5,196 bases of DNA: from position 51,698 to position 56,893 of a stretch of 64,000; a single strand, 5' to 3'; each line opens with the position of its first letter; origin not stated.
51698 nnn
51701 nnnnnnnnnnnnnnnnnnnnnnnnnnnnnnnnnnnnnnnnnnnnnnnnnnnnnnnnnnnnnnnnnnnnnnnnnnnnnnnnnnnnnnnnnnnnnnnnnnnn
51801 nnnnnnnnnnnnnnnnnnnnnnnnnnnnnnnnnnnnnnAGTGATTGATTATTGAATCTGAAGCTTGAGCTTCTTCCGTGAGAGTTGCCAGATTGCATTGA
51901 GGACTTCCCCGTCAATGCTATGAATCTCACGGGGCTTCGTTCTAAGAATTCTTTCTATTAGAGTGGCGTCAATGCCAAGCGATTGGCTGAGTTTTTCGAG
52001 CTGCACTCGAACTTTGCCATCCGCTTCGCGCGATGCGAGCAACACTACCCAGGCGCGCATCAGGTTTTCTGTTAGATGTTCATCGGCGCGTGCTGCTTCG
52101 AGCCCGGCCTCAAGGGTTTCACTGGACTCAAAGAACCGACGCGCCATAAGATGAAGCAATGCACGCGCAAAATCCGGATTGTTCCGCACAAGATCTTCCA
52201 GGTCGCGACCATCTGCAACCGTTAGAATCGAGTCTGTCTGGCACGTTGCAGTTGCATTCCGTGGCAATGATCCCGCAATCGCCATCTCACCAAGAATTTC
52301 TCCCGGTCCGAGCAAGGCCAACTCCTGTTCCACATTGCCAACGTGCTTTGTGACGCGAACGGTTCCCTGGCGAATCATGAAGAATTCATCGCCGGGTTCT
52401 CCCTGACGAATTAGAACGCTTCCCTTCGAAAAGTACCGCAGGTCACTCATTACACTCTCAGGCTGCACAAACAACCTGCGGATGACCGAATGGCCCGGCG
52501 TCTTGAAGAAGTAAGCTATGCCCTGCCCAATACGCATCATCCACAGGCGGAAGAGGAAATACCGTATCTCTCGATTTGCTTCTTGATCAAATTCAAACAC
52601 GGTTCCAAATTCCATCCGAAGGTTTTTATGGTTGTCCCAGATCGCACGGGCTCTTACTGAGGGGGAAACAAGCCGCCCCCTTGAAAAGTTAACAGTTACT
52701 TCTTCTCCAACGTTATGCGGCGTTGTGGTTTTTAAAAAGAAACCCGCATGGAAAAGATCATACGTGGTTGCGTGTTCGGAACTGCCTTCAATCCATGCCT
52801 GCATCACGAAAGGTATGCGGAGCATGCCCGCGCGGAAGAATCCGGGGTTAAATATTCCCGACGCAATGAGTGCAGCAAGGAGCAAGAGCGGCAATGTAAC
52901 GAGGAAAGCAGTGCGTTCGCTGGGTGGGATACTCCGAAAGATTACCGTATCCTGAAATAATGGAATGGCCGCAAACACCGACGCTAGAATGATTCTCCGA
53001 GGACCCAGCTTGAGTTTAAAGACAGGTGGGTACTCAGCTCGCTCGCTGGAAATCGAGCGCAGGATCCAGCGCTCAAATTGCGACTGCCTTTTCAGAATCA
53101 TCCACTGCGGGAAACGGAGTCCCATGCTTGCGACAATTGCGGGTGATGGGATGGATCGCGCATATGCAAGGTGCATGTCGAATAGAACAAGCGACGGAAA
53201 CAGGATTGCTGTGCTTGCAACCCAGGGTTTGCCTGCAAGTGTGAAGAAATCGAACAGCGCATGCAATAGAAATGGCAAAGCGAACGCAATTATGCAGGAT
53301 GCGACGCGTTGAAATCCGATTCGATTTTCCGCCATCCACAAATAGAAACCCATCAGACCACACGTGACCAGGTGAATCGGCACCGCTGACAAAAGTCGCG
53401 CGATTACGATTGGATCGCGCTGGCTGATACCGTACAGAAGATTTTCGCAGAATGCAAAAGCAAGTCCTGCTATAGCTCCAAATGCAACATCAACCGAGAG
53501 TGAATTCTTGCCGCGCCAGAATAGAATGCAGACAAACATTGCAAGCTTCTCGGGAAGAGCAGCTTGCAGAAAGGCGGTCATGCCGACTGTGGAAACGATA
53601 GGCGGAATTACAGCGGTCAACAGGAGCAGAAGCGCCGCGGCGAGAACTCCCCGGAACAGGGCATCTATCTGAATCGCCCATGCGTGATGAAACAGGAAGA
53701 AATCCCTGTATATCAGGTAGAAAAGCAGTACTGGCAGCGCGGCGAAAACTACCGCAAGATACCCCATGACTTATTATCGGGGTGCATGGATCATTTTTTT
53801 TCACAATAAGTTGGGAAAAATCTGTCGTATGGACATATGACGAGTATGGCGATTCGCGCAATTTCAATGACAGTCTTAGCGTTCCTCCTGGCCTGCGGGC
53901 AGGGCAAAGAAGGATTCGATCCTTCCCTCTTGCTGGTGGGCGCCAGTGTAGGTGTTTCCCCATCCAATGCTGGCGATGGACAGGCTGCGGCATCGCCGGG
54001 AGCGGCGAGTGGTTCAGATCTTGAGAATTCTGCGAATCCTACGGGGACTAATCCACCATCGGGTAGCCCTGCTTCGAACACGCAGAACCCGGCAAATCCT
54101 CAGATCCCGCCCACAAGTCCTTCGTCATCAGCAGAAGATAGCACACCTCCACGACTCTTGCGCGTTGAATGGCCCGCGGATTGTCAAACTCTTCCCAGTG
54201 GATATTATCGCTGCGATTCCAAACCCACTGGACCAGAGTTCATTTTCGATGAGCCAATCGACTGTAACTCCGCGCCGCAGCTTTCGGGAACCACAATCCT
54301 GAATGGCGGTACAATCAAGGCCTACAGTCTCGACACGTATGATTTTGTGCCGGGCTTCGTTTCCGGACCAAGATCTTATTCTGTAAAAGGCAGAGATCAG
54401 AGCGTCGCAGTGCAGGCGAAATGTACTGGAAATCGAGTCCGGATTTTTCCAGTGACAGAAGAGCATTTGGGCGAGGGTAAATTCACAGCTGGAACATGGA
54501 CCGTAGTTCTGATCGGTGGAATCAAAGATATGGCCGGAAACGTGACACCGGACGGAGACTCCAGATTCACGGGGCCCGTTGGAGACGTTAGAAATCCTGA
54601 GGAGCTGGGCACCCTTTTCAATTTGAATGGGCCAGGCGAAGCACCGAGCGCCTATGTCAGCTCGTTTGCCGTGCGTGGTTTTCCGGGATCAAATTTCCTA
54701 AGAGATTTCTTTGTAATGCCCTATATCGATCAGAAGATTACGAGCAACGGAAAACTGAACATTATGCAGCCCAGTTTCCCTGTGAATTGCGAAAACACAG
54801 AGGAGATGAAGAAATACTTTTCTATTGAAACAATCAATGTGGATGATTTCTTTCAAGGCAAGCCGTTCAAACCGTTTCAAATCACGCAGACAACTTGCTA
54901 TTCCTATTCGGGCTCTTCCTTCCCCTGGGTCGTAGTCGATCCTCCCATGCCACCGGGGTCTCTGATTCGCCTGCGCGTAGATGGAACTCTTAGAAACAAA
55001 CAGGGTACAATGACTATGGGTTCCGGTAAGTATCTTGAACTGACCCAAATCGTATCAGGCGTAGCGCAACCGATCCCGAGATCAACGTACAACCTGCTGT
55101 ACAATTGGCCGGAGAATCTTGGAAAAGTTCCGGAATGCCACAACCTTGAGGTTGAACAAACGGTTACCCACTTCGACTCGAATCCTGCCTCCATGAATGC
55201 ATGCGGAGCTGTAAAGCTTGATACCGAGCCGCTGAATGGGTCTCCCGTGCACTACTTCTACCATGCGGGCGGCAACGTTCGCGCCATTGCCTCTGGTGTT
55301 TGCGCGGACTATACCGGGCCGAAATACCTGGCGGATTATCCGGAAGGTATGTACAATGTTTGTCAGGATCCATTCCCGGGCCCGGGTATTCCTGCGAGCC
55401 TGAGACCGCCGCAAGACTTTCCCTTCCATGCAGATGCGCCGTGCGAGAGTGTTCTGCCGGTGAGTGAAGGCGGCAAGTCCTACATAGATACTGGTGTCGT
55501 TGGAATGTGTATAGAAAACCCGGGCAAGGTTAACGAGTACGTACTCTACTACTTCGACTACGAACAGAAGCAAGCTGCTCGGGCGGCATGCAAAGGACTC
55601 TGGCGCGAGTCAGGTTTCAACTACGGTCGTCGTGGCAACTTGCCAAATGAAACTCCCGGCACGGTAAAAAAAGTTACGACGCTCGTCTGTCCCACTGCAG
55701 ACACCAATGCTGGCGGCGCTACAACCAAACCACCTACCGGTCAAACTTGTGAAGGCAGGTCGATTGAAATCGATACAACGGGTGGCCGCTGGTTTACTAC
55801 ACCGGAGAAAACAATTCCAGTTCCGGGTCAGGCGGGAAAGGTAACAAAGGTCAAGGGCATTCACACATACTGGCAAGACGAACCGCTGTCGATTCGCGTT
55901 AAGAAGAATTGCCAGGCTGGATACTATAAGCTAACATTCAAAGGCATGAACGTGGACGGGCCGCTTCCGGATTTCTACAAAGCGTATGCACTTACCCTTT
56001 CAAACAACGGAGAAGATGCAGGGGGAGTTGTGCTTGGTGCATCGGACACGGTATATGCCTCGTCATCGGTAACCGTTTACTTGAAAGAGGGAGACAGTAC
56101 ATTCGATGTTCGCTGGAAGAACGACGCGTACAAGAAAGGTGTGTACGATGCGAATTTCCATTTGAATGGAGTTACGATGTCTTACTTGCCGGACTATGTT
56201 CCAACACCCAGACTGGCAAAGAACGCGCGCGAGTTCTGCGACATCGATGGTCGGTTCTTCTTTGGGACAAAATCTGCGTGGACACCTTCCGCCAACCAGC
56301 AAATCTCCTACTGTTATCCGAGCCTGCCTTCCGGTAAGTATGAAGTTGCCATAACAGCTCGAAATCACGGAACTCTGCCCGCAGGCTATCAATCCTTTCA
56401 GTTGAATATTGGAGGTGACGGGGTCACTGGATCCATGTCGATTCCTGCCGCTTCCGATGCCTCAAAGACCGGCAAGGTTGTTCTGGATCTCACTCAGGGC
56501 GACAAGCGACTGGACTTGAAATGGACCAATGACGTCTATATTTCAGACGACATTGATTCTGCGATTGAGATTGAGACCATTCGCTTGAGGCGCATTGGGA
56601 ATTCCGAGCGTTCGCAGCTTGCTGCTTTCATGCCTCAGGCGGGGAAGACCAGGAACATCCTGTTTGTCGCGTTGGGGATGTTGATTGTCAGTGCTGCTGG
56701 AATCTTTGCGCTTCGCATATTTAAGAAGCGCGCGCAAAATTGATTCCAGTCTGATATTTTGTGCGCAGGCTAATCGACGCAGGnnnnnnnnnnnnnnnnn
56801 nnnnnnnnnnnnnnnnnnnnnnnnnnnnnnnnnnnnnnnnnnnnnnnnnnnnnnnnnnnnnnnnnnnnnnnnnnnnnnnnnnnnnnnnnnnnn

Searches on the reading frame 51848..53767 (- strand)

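Call 70: search_protein_families(library=pfam, proteins=[window:51848-53767:-], max_evalue=0.00001)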
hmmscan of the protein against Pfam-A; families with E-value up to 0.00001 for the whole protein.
window:51848-53767:- (639 aa): 2 families
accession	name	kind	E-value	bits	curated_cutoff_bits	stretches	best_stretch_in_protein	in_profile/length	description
PF00027.35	cNMP_binding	-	1.2e-20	73.6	27.5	1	444-530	2-89/89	Cyclic nucleotide-binding domain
PF13367.11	PrsW-protease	-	3.8e-14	53.1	23.5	1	36-193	14-193/196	PrsW family intramembrane metalloprotease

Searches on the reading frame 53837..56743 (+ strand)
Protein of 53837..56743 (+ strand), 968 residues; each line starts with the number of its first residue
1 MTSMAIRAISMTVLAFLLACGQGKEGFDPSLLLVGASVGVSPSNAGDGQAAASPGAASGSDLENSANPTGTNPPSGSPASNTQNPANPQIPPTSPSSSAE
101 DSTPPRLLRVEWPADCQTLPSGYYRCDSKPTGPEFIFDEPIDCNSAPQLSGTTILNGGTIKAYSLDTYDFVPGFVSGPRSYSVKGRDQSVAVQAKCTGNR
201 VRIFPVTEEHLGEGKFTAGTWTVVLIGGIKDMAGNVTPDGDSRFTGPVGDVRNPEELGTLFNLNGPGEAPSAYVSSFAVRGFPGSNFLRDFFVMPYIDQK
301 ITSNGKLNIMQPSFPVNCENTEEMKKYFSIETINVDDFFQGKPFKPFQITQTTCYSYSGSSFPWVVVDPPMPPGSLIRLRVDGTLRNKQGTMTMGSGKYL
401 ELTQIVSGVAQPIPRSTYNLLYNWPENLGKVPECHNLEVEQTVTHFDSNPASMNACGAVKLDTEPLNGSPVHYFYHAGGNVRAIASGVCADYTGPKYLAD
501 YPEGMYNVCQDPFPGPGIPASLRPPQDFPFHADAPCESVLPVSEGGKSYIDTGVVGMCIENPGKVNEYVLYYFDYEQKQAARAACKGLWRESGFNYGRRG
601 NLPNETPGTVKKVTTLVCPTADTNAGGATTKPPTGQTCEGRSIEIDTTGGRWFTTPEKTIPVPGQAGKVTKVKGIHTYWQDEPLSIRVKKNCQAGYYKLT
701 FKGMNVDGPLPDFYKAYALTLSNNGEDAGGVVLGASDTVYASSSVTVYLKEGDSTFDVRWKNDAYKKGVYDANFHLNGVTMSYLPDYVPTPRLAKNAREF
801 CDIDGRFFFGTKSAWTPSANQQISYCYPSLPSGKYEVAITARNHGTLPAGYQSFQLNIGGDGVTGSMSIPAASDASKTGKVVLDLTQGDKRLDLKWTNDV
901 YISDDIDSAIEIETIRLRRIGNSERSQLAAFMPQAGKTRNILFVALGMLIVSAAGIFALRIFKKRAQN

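Call 70: search_protein_families(library=pfam, proteins=[window:53837-56743:+], max_evalue=0.00001)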
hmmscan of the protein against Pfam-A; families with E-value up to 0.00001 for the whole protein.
window:53837-56743:+ (968 aa): 1 family
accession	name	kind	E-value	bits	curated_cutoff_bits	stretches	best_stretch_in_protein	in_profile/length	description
PF16841.11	CBM60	-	5.7e-09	36.8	28.2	0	850-922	12-81/91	Ca-dependent carbohydrate-binding module xylan-binding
